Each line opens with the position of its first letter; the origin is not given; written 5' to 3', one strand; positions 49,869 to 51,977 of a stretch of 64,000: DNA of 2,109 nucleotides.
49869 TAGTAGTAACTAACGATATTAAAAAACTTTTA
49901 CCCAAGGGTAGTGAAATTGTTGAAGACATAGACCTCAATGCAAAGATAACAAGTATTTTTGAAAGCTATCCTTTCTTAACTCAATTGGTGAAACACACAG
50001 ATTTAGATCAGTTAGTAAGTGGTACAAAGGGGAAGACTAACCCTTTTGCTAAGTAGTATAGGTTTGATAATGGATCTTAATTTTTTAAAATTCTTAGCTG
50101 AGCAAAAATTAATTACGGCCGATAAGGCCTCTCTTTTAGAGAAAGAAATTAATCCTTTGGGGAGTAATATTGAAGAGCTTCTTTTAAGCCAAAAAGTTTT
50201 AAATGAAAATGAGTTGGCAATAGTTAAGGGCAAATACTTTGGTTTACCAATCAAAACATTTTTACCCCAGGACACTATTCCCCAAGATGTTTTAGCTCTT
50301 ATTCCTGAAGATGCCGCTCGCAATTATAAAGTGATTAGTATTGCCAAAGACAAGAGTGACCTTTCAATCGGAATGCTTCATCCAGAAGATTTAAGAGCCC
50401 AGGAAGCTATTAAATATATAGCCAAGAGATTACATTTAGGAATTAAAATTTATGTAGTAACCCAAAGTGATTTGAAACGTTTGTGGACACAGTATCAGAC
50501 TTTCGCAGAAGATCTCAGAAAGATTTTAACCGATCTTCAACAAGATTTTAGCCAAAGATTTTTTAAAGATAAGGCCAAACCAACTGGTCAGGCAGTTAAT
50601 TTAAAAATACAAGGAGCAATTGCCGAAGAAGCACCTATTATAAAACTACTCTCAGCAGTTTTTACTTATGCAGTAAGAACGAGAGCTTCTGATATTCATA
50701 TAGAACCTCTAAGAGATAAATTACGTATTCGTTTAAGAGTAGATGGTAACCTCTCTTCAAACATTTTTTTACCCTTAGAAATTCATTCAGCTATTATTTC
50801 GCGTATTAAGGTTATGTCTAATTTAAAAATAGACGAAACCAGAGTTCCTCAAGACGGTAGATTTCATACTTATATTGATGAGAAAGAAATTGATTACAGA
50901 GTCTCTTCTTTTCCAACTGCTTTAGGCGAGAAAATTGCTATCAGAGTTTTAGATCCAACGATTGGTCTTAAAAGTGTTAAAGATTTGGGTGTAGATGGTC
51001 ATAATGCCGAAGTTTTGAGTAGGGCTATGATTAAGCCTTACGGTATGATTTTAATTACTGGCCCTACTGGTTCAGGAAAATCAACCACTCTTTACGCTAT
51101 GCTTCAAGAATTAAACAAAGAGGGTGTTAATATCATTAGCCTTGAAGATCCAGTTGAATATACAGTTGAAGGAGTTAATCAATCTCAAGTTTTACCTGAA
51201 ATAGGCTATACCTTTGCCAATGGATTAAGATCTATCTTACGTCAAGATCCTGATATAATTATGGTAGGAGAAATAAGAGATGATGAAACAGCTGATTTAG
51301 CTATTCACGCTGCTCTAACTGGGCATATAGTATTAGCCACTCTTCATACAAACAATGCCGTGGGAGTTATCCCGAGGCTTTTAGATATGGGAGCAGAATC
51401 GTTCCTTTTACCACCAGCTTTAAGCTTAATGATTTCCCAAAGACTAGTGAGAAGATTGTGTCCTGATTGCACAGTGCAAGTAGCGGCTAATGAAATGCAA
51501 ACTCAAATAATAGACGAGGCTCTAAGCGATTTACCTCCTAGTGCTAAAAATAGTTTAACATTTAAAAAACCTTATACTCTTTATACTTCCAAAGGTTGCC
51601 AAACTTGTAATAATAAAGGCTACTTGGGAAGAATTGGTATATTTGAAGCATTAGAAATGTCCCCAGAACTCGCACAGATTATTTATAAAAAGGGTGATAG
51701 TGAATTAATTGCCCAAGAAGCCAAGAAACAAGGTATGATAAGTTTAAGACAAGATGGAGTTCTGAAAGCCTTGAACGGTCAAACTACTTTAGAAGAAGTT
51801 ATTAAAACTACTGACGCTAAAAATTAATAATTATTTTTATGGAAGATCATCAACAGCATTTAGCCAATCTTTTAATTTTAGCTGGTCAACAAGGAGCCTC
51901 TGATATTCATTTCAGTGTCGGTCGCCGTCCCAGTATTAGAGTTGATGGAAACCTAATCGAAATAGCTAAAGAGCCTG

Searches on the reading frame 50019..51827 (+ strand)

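Call 83: search_protein_families(library=pfam, proteins=[window:50019-51827:+], max_evalue=0.00001)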
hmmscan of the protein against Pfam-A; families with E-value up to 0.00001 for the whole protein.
window:50019-51827:+ (602 aa): 2 families
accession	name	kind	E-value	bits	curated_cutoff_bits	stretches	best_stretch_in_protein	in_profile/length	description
PF00437.27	T2SSE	-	7e-127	423.5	24.9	1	202-595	3-369/370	Type II/IV secretion system protein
PF05157.20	MshEN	-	8.2e-11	42.2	23.1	1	74-161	1-85/90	MshEN domain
